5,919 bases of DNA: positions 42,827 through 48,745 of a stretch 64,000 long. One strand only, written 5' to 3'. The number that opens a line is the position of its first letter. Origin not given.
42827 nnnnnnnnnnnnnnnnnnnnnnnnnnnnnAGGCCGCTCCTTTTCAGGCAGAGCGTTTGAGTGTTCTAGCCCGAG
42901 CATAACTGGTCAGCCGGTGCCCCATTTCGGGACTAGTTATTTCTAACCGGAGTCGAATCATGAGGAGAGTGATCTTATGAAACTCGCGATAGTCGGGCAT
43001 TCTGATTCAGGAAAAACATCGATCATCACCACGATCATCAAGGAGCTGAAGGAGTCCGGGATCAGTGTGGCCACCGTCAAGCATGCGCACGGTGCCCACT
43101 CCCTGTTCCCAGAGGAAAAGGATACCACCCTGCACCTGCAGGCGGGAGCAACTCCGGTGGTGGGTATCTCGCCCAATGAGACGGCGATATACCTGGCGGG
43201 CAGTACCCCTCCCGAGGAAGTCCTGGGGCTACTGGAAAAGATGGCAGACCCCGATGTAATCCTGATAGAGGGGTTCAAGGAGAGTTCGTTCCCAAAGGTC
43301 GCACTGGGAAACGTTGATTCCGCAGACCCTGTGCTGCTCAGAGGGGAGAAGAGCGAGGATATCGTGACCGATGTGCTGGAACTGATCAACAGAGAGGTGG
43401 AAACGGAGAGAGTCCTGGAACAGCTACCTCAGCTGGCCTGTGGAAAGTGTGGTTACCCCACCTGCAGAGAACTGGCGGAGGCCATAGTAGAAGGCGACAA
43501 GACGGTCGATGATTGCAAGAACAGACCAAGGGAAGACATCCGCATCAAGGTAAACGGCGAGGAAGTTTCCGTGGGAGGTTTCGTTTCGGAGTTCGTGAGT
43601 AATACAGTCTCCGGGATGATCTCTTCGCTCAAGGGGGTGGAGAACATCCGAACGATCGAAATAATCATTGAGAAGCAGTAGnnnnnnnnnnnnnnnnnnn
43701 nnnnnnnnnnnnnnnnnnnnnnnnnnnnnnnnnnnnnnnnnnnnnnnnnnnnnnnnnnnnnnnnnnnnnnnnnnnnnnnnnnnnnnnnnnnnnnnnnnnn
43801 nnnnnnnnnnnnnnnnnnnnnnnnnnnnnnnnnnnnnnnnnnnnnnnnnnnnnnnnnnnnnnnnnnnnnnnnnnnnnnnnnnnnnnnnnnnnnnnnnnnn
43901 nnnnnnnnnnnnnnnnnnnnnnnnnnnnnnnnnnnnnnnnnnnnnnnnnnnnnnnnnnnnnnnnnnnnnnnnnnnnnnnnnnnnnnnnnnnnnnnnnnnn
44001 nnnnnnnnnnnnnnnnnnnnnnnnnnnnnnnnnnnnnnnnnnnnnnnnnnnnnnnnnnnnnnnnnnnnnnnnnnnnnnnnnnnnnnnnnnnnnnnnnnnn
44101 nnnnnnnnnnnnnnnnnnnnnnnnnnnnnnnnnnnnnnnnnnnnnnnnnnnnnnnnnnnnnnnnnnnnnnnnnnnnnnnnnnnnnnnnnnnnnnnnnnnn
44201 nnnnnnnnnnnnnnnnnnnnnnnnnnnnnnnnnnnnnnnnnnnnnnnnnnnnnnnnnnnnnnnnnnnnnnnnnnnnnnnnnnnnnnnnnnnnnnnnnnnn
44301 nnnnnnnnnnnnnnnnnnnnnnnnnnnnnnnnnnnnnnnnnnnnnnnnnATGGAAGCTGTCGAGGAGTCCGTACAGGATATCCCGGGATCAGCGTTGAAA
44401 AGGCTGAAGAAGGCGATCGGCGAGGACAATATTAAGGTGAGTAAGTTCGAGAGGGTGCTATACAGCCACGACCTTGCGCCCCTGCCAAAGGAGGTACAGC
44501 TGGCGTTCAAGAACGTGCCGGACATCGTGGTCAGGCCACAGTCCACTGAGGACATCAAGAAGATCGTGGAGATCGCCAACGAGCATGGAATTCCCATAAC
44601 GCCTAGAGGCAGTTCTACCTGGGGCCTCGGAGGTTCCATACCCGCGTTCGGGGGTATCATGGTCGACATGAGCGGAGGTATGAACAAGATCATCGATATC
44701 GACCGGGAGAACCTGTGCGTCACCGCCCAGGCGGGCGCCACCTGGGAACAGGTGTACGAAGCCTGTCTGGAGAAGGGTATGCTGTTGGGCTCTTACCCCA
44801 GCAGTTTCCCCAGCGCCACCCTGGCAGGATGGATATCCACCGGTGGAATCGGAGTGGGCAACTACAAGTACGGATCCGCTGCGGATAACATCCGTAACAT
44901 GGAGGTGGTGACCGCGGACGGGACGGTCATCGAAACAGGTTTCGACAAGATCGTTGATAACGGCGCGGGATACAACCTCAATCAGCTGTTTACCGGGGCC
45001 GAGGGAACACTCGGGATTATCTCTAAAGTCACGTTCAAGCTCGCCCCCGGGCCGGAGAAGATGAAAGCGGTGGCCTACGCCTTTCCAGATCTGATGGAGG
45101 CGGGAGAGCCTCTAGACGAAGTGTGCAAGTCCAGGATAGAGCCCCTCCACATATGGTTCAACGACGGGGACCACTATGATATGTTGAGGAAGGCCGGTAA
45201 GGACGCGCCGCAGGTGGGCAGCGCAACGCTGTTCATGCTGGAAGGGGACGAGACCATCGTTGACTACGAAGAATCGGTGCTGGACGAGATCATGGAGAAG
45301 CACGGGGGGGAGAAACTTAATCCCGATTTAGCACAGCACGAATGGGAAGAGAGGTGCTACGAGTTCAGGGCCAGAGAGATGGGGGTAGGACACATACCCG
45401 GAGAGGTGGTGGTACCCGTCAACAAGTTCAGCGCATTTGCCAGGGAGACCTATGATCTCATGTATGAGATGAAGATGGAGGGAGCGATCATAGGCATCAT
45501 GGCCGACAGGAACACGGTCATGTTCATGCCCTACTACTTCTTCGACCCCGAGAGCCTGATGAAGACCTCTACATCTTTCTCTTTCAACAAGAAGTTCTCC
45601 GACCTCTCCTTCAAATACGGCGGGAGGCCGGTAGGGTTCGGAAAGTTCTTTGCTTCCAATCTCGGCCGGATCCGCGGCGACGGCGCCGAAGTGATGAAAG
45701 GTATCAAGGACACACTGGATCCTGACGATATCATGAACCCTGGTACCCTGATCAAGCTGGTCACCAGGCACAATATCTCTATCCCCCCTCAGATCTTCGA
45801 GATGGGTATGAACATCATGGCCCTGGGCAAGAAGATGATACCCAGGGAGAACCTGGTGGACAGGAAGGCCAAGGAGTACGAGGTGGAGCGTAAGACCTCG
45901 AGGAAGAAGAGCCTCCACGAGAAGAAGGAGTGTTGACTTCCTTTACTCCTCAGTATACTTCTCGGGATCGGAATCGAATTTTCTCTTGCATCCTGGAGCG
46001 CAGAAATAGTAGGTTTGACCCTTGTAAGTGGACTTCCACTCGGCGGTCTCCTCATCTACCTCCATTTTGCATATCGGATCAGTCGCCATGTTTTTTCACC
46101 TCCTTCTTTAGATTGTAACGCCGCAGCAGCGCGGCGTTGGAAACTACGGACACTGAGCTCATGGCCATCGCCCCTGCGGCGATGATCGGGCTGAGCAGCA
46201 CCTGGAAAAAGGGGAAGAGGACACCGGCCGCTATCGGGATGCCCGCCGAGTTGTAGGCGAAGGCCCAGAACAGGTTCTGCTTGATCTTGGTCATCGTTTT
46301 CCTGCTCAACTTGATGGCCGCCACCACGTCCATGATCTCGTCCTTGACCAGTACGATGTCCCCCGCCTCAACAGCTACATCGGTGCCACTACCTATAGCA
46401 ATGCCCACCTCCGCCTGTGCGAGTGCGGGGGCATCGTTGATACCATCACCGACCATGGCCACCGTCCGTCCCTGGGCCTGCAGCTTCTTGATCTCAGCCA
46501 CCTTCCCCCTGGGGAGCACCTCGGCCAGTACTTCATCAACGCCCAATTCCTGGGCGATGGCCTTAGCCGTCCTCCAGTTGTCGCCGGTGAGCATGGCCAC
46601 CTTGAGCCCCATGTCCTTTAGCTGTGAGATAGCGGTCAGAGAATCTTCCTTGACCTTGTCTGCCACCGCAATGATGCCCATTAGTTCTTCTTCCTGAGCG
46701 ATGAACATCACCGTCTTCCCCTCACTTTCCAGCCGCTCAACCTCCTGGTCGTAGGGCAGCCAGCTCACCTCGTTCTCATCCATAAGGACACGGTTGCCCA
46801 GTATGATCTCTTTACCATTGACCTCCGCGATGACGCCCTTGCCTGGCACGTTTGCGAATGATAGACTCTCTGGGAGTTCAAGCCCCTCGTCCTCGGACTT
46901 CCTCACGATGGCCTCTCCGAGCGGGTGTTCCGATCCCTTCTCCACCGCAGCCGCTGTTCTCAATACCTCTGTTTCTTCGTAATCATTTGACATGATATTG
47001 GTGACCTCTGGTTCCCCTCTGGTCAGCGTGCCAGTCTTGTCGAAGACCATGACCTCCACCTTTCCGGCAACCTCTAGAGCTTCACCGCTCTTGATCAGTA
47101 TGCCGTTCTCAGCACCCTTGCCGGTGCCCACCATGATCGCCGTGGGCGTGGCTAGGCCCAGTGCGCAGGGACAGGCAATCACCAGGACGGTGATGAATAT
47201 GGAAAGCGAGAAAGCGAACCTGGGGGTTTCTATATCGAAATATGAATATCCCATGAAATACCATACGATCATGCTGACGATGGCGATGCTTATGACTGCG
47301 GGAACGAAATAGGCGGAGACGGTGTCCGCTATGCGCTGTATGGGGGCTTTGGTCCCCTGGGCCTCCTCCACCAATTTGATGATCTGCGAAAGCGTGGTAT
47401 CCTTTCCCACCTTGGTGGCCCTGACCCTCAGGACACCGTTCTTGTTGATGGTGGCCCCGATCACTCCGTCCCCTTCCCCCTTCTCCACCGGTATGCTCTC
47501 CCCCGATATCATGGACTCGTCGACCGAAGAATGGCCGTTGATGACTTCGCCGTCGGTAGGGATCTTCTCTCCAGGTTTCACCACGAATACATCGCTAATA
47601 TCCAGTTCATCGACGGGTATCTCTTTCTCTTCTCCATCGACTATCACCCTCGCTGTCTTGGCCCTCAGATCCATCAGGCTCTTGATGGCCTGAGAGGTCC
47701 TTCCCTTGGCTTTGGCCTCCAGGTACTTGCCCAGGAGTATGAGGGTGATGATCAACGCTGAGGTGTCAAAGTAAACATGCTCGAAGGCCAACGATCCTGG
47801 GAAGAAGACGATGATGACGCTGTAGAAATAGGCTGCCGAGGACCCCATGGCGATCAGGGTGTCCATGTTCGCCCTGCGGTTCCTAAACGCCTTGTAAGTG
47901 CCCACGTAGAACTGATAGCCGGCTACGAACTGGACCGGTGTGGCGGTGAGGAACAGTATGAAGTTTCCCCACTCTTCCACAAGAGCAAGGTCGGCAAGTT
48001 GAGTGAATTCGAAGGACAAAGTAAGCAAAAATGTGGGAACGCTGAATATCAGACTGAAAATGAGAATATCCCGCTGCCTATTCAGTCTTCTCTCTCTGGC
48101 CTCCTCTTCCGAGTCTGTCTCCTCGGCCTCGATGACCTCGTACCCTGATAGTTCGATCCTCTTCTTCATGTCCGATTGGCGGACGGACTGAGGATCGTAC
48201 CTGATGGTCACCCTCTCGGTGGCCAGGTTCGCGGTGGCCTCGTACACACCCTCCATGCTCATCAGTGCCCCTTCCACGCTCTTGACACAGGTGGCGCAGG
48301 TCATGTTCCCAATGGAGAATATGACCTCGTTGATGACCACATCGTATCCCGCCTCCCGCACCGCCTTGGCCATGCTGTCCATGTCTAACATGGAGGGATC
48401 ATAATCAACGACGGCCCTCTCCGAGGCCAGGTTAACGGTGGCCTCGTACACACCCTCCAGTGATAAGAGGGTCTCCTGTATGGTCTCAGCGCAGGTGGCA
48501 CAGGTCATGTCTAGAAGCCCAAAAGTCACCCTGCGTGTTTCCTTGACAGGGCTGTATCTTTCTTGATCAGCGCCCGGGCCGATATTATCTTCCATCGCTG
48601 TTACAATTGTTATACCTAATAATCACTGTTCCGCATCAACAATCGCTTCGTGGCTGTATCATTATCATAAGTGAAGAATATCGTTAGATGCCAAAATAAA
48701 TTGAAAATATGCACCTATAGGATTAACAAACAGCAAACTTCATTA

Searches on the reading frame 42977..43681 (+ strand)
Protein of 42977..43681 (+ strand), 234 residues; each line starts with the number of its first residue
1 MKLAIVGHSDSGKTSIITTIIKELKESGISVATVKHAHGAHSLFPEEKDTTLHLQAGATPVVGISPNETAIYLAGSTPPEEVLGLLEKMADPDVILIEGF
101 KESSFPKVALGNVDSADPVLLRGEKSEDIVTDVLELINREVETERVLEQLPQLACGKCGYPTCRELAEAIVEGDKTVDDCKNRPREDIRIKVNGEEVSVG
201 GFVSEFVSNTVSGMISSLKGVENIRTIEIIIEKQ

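Call 22: search_protein_families(library=pfam, proteins=[window:42977-43681:+])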
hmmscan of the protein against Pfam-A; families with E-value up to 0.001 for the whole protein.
window:42977-43681:+ (234 aa): 2 families
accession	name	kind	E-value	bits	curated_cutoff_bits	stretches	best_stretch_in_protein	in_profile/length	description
PF03205.20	MobB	-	4.2e-27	95.1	26.6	1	3-120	2-119/133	Molybdopterin guanine dinucleotide synthesis protein B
PF04060.18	FeS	-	1.1e-13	51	23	1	150-181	1-32/33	Putative Fe-S cluster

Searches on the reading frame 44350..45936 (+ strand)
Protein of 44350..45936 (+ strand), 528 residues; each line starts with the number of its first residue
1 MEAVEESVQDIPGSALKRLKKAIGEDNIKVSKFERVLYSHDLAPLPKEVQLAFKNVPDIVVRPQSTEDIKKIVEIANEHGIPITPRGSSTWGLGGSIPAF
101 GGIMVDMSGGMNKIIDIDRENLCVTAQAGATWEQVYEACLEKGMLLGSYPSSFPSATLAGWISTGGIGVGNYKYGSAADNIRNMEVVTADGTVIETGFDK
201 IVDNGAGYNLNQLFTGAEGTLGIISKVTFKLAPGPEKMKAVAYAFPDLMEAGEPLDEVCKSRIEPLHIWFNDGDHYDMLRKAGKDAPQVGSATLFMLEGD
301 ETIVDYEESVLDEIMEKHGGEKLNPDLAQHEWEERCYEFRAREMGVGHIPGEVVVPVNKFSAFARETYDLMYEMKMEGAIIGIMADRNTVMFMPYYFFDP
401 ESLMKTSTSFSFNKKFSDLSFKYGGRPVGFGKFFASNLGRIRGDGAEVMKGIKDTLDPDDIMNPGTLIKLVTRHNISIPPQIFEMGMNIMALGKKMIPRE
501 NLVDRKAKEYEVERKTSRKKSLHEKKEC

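Call 22: search_protein_families(library=pfam, proteins=[window:44350-45936:+])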
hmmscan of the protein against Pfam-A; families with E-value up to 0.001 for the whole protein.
window:44350-45936:+ (528 aa): 2 families
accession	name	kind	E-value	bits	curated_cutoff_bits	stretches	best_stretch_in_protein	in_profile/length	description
PF01565.28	FAD_binding_4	-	4.2e-43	146.8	26.4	1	57-197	1-139/139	FAD binding domain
PF02913.24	FAD-oxidase_C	-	1.5e-18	67.8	21.2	1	235-466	2-247/248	FAD linked oxidases, C-terminal domain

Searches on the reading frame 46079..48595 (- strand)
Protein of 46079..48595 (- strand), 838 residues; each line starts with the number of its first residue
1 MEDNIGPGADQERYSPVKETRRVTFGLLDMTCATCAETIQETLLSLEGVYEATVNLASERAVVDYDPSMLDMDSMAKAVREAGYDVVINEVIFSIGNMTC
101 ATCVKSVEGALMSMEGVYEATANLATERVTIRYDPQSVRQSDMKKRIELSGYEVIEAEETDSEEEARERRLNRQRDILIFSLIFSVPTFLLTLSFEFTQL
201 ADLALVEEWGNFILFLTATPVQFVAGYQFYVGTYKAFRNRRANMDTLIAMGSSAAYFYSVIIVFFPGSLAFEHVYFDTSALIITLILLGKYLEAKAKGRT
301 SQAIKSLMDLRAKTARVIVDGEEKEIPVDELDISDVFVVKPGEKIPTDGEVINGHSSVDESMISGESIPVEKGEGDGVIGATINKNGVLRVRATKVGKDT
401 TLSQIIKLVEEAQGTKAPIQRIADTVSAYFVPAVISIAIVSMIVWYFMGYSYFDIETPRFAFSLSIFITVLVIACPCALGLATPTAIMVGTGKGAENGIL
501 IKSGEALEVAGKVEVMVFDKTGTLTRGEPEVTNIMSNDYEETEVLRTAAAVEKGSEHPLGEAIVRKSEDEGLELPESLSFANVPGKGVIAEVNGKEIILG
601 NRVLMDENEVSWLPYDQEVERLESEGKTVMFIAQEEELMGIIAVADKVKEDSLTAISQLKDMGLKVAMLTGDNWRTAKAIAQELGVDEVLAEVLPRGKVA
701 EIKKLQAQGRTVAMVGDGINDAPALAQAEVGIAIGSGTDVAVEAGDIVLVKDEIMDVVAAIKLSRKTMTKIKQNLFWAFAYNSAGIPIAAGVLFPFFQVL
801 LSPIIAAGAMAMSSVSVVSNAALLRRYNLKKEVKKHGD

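Call 22: search_protein_families(library=pfam, proteins=[window:46079-48595:-])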
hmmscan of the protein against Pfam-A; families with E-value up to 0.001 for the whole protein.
window:46079-48595:- (838 aa): 5 families
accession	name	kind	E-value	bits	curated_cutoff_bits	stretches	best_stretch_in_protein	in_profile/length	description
PF00122.25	E1-E2_ATPase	-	2.8e-57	193.6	28.1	1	310-496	2-180/181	E1-E2 ATPase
PF00702.32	Hydrolase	-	4.7e-41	141.7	26.4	1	514-728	2-190/191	haloacid dehalogenase-like hydrolase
PF00403.32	HMA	-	4.3e-32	110.7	24.8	2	93-153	2-62/62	Heavy-metal-associated domain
PF08282.18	Hydrolase_3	-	4.7e-07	30.2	20.9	0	703-758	197-251/255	haloacid dehalogenase-like hydrolase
PF12710.13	HAD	-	0.00099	20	27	0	648-725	86-188/189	haloacid dehalogenase-like hydrolase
